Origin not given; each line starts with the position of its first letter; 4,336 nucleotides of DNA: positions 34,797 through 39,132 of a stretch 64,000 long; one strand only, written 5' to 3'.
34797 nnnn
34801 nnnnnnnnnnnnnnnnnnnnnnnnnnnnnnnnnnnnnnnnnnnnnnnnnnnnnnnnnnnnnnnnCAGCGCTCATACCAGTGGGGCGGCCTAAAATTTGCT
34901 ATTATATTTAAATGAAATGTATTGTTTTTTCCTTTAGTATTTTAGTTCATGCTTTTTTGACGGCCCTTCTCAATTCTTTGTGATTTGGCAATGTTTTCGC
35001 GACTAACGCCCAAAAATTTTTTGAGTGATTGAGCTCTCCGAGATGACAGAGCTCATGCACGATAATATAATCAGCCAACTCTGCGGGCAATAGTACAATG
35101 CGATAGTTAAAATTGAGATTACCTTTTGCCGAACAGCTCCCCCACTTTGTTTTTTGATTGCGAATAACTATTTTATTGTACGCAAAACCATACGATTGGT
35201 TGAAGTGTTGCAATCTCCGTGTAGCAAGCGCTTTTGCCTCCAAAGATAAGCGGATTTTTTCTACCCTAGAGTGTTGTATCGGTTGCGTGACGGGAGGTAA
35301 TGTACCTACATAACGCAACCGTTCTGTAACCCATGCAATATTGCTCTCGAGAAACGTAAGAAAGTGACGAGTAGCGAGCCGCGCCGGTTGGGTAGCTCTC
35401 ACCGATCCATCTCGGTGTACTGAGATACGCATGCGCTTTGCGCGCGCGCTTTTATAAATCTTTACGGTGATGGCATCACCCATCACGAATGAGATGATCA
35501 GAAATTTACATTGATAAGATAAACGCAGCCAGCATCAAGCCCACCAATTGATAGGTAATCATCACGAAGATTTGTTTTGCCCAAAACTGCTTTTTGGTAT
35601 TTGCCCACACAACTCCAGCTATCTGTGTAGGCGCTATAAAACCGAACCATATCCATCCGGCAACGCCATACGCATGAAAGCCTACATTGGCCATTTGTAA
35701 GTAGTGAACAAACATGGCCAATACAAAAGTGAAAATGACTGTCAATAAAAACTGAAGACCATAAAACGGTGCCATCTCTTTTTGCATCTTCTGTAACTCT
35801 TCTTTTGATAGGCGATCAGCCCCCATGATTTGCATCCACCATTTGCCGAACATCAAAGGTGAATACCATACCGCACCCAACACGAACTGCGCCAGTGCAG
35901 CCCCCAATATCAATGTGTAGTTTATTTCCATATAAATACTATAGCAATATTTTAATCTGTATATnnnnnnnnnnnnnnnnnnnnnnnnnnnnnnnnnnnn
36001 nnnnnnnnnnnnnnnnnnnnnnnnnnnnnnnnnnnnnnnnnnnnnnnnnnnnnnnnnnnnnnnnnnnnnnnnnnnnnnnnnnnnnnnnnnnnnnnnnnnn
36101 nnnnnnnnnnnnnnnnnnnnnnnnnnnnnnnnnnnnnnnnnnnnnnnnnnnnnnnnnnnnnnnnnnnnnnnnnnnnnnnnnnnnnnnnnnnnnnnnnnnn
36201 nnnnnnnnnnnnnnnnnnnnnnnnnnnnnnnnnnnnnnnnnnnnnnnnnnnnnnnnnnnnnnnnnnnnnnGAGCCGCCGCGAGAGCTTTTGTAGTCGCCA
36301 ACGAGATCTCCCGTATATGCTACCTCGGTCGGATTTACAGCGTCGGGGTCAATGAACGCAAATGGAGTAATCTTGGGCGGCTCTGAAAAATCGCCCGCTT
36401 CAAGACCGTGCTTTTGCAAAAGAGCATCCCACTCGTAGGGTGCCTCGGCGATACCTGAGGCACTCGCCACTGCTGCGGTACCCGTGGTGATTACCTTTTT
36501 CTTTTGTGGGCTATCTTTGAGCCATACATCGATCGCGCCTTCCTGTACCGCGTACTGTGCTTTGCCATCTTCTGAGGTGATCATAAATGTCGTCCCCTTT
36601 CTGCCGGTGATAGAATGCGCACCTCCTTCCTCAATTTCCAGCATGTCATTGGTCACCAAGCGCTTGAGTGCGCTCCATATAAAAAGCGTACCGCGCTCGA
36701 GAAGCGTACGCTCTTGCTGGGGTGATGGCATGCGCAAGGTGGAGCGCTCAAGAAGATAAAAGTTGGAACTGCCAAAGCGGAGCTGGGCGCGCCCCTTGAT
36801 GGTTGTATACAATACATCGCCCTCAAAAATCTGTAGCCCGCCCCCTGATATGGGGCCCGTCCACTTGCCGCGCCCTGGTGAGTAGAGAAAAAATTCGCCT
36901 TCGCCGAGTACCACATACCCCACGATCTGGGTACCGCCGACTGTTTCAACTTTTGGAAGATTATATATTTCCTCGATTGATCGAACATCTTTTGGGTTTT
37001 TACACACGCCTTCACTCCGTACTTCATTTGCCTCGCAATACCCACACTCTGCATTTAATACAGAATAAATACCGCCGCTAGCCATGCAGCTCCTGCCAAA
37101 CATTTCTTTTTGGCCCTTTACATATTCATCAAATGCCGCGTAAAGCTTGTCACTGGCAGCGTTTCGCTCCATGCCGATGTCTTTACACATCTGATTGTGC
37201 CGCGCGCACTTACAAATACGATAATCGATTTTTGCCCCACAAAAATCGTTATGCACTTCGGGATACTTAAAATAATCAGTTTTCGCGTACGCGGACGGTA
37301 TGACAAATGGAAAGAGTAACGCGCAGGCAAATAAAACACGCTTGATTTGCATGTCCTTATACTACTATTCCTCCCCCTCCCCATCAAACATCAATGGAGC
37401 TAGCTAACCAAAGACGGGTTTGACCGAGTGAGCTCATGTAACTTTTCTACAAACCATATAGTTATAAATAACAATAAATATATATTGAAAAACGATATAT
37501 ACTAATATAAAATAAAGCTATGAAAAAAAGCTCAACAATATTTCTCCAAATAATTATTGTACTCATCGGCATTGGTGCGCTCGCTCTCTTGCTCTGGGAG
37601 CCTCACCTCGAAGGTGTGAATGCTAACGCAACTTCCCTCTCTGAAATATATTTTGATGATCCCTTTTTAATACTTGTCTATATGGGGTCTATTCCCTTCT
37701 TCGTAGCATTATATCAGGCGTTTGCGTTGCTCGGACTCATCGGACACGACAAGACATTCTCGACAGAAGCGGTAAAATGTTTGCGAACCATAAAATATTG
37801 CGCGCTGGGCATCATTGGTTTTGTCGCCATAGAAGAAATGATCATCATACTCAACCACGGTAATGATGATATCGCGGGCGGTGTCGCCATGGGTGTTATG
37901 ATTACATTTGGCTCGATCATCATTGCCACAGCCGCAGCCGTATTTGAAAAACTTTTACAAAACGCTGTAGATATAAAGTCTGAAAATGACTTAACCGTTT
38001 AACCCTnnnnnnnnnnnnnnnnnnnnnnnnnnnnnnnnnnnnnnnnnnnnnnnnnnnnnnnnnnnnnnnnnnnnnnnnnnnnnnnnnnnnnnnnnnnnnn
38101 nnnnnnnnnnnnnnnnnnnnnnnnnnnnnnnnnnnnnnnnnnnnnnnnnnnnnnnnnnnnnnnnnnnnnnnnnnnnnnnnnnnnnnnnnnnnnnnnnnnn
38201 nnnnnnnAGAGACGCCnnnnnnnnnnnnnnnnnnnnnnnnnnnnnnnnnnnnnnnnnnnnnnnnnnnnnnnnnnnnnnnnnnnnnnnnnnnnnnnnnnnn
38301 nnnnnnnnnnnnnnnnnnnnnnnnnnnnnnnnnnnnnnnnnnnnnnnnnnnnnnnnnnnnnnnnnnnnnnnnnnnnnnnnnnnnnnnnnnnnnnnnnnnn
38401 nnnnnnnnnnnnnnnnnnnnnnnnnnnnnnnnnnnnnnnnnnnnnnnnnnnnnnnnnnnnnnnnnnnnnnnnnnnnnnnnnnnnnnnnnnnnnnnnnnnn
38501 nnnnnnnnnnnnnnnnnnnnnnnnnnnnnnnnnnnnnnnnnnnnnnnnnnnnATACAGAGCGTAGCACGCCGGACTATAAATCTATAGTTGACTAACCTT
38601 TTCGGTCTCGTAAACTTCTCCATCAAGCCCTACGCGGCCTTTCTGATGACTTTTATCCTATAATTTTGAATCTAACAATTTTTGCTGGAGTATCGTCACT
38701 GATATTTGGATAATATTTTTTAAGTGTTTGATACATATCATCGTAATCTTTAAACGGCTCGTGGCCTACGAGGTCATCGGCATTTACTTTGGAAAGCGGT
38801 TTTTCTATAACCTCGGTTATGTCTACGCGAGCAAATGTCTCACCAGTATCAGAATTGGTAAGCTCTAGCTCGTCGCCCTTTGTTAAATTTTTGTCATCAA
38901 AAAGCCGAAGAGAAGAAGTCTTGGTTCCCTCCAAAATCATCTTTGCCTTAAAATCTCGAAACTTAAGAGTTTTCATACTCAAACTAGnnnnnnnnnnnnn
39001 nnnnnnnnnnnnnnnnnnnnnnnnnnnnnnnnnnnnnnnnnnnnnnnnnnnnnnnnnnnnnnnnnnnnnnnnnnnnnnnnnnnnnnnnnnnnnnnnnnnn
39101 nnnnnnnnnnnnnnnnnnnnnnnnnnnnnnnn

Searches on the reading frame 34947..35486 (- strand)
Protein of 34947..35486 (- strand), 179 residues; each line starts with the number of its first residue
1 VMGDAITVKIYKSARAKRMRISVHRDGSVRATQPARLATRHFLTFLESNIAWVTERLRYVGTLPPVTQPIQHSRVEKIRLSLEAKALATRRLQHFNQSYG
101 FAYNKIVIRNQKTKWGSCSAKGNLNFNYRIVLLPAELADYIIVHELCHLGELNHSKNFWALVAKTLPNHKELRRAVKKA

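Call 67: search_protein_families(library=pfam, proteins=[window:34947-35486:-], max_evalue=0.00001)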
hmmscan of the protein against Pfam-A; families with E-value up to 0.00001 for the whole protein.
window:34947-35486:- (179 aa): 1 family
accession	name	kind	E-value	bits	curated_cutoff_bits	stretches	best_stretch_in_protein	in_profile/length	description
PF01863.23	YgjP-like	-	1.2e-40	140.2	26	1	83-178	111-206/207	YgjP-like, metallopeptidase domain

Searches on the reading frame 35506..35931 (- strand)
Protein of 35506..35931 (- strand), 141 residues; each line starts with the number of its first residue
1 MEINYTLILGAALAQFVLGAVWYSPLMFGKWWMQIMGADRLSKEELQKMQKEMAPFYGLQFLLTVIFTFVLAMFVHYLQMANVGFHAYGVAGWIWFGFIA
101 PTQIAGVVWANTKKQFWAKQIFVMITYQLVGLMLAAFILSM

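Call 67: search_protein_families(library=pfam, proteins=[window:35506-35931:-], max_evalue=0.00001)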
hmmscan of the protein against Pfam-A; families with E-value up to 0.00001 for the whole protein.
window:35506-35931:- (141 aa): 1 family
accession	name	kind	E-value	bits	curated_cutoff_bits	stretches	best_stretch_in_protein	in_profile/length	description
PF08570.15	DUF1761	-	8.8e-18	65.2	31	1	8-139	3-122/123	Protein of unknown function (DUF1761)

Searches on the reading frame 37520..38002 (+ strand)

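Call 68: search_protein_families(library=pfam, proteins=[window:37520-38002:+], max_evalue=0.00001)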
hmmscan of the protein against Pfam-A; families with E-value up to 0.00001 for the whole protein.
window:37520-38002:+ (160 aa): 1 family
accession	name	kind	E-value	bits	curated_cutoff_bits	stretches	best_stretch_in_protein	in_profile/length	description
PF11188.13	DUF2975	-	6.5e-30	104.2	27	1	45-160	16-130/130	Protein of unknown function (DUF2975)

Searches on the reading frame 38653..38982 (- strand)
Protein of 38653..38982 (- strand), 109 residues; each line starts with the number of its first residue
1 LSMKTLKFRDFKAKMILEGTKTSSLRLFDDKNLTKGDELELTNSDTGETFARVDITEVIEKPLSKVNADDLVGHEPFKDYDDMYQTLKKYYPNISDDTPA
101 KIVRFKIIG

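Call 68: search_protein_families(library=pfam, proteins=[window:38653-38982:-], max_evalue=0.00001)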
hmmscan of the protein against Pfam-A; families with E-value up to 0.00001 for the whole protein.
window:38653-38982:- (109 aa): 1 family
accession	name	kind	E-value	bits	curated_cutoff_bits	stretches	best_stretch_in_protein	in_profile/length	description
PF04266.20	ASCH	-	8.1e-10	39.8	21.2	1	6-108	1-102/103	ASCH domain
